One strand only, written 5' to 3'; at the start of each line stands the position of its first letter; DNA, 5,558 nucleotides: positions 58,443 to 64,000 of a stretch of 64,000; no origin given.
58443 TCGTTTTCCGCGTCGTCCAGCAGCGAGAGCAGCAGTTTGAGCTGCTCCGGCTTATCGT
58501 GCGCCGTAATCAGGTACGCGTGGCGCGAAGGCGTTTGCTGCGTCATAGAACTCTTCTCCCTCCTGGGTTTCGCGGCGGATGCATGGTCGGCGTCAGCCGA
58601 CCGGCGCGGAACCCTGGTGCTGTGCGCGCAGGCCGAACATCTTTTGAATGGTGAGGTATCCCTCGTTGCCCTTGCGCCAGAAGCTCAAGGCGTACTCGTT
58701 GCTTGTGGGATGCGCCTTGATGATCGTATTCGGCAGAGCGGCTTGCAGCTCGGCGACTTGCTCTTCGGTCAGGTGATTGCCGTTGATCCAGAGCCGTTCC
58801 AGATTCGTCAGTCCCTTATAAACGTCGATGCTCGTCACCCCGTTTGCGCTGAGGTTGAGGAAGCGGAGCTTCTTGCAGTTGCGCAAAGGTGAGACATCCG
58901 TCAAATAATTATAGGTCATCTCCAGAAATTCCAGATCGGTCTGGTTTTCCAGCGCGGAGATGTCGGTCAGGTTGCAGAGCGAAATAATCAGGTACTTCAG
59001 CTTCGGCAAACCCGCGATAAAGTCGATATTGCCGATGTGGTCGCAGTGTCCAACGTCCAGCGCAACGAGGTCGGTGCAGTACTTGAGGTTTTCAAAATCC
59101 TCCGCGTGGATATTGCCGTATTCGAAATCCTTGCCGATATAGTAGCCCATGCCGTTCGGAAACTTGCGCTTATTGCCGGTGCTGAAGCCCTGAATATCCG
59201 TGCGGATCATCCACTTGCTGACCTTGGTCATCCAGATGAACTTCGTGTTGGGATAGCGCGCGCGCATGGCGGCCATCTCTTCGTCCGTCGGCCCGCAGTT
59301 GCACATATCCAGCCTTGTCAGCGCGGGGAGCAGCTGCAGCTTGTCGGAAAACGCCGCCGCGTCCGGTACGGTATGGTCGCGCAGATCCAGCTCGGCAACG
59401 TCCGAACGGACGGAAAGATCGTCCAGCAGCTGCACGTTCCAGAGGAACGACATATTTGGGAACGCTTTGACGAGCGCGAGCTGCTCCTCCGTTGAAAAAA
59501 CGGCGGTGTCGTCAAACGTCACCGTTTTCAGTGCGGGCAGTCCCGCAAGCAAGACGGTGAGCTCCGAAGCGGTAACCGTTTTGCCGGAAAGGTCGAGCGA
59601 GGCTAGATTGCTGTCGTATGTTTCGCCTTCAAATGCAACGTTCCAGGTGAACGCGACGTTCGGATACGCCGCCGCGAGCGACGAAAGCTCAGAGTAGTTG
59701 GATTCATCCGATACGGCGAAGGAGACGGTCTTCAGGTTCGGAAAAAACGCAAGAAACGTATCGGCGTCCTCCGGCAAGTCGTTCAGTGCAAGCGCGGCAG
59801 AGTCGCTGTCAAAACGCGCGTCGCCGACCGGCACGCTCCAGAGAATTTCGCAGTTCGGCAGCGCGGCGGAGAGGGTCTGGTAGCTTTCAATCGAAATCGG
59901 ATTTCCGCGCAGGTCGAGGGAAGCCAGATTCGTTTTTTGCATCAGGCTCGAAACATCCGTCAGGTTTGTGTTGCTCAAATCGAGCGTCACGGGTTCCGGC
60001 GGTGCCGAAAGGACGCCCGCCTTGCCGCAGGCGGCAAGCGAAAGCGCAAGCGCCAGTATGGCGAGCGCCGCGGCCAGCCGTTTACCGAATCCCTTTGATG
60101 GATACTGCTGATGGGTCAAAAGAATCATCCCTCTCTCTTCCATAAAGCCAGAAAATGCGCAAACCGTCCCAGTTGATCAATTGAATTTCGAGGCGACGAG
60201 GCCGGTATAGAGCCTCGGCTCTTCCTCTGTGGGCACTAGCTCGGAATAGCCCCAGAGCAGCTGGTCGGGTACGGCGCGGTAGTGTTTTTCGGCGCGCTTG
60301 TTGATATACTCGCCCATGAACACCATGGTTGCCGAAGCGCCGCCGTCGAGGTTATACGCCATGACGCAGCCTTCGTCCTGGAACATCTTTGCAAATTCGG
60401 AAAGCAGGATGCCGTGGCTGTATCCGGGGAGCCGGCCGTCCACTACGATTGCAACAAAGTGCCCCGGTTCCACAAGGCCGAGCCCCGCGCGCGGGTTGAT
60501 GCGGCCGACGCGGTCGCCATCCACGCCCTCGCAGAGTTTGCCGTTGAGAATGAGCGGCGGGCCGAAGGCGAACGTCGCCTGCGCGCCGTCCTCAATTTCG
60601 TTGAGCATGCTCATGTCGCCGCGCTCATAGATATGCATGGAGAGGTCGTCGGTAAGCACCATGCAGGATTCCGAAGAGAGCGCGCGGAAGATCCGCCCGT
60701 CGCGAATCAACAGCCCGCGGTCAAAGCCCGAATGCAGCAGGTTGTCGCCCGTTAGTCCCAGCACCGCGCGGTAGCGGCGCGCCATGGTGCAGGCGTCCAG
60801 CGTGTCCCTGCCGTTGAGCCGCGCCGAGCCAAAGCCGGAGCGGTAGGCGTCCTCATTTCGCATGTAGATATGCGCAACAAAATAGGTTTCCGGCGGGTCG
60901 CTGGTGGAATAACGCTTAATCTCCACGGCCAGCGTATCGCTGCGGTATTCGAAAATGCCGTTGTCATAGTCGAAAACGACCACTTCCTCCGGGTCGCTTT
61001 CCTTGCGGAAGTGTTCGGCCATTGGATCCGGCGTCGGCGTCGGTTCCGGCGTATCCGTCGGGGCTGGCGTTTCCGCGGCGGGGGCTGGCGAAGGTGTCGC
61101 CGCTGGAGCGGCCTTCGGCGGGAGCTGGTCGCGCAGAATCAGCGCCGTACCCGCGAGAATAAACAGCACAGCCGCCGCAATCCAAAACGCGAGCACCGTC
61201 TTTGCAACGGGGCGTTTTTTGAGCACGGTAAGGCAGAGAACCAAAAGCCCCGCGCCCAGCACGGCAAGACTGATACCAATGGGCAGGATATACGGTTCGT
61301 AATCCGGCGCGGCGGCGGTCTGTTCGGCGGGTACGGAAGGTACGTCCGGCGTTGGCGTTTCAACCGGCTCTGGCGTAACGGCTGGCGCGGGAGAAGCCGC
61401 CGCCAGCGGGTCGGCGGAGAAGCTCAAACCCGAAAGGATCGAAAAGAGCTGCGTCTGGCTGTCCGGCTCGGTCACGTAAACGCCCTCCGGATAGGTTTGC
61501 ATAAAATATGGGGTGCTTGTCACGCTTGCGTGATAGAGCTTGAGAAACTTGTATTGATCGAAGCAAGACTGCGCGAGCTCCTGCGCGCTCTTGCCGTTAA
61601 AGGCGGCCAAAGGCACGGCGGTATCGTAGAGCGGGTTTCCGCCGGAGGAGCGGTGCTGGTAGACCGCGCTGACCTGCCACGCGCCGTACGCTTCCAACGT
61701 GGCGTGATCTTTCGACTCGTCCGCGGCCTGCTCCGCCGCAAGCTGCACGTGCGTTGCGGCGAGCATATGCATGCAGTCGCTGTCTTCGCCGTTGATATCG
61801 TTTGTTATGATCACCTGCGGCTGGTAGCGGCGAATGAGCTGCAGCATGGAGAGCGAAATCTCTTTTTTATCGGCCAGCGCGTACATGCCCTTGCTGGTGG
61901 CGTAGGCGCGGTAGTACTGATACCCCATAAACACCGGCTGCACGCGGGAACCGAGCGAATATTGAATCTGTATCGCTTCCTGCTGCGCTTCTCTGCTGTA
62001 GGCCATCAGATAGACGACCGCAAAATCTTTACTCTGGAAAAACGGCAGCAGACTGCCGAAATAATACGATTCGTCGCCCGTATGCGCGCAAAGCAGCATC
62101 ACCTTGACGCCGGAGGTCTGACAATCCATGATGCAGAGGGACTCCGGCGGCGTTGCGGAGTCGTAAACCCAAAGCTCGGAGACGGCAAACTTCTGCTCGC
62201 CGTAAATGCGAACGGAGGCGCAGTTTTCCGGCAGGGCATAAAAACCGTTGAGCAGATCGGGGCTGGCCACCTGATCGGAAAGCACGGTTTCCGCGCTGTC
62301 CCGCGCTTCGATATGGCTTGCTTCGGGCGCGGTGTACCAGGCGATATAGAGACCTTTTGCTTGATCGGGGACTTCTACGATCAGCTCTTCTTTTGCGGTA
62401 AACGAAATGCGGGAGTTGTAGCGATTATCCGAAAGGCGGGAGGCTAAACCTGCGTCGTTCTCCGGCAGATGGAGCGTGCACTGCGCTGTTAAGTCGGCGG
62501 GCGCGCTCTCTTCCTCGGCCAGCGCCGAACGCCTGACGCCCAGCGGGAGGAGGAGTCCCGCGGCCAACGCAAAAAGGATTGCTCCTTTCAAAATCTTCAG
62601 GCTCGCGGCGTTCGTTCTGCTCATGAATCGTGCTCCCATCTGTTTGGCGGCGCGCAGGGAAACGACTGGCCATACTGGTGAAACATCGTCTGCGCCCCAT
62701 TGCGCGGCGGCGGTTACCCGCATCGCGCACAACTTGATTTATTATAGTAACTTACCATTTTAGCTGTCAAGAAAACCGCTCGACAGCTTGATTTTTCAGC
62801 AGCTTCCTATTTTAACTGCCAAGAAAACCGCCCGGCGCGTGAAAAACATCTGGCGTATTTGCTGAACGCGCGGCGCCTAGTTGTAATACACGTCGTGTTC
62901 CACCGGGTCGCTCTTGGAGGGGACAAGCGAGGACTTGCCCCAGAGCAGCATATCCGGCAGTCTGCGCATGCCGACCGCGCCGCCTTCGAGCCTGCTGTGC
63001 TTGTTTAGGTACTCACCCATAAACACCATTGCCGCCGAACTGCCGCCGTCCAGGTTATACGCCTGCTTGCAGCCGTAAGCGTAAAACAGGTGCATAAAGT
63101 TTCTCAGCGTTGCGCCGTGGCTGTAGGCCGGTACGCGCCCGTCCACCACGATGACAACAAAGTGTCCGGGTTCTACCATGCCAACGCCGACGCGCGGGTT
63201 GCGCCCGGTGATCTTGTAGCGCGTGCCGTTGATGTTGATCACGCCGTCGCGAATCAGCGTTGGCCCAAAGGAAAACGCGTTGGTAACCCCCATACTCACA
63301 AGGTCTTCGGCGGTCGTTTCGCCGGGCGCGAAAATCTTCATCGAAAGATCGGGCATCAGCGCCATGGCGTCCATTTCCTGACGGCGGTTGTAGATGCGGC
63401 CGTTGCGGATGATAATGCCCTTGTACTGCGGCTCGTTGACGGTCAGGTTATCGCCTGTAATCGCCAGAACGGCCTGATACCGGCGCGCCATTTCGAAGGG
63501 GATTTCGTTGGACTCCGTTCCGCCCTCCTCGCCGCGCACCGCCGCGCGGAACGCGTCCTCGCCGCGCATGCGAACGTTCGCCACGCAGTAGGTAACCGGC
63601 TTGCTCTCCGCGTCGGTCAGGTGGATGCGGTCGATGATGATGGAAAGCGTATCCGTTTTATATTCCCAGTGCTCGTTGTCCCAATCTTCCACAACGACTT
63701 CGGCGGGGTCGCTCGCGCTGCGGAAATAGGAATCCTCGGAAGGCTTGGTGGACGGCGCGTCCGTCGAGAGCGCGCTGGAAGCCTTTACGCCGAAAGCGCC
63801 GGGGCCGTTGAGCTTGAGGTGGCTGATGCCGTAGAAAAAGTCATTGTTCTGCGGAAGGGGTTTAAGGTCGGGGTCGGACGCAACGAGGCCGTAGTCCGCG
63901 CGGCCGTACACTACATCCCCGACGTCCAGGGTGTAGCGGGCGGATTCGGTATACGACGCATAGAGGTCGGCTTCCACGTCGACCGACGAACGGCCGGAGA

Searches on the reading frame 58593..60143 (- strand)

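Call 3: search_protein_families(library=pfam, proteins=[window:58593-60143:-], max_evalue=0.01)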
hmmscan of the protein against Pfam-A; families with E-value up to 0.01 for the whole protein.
window:58593-60143:- (516 aa): 7 families
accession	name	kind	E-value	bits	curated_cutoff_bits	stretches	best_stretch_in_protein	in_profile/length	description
PF12799.13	LRR_4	-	4.9e-24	84.3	27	3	424-459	1-37/44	Leucine Rich repeats (2 copies)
PF13855.12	LRR_8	-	4.1e-08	33.3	27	0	420-458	21-61/61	Leucine rich repeat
PF00560.39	LRR_1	-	6e-07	28.8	20.6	0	447-465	1-19/23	Leucine Rich Repeat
PF13516.12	LRR_6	-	0.0002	21.6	23.4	0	356-372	2-17/24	Leucine Rich repeat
PF24758.1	LRR_At5g56370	-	0.00035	20.7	27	0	178-212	61-95/227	FBD-associated F-box protein At5g56370, LRR repeats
PF24048.1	LRR_NXF1-5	-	0.0019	18.2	30.5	0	399-460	51-118/142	NXF1/2/3/5 leucine-rich repeat domain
PF25013.1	LRR_Zer-1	-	0.0069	17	27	0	375-431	81-134/137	Zer-1-like, Leucine-rich repeats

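Call 4: search_protein_families(library=ncbifam, proteins=[window:58593-60143:-], max_evalue=0.01)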
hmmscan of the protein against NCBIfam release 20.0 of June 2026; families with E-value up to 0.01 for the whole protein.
window:58593-60143:- (516 aa): 6 families
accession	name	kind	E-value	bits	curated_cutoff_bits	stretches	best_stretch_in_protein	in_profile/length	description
NF033189.1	internalin_A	exception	4.7e-11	41.7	1600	1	348-460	263-374/799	class 1 internalin InlA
NF033190.2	inl_like_NEAT_1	exception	4.8e-10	38.4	1275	1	348-466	232-347/754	NEAT domain-containing leucine-rich repeat protein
NF033188.1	internalin_H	exception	6.6e-09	34.9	1050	1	351-457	92-219/548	InlH/InlC2 family class 1 internalin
NF038076.1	fam_STM4015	hypoth_equivalog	2.3e-05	23.6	275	0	53-100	210-262/290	STM4015 family protein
NF047464.1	FibnectbindLIC11051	equivalog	0.0012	17.4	1000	1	372-459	412-501/685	LIC_11051 family fibronectin-binding protein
NF033186.1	internalin_K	exception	0.0025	16.3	1100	0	346-427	129-212/604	class 1 internalin InlK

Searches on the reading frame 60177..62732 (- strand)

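Call 7: search_protein_families(library=pfam, proteins=[window:60177-62732:-], max_evalue=0.001)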
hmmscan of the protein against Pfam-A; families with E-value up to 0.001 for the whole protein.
window:60177-62732:- (851 aa): 1 family
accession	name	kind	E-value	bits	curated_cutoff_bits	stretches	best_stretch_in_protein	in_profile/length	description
PF09992.14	NAGPA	-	2.5e-22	80.3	25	1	672-825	20-166/169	Phosphodiester glycosidase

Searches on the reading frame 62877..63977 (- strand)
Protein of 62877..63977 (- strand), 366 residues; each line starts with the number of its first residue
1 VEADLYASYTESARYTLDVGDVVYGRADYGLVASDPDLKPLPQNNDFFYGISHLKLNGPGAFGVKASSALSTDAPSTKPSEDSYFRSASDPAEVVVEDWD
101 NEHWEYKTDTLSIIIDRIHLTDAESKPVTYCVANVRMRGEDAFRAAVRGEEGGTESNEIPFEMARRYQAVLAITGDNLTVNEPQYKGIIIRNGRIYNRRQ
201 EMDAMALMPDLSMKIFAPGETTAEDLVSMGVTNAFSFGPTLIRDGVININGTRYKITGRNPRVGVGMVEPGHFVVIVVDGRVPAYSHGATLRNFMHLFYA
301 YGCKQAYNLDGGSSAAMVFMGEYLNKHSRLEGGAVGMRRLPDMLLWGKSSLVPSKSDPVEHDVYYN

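Call 7: search_protein_families(library=pfam, proteins=[window:62877-63977:-], max_evalue=0.001)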
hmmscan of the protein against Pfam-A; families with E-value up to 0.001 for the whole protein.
window:62877-63977:- (366 aa): 1 family
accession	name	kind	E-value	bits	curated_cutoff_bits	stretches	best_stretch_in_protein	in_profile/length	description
PF09992.14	NAGPA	-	2.9e-31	109.4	25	1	168-344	2-166/169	Phosphodiester glycosidase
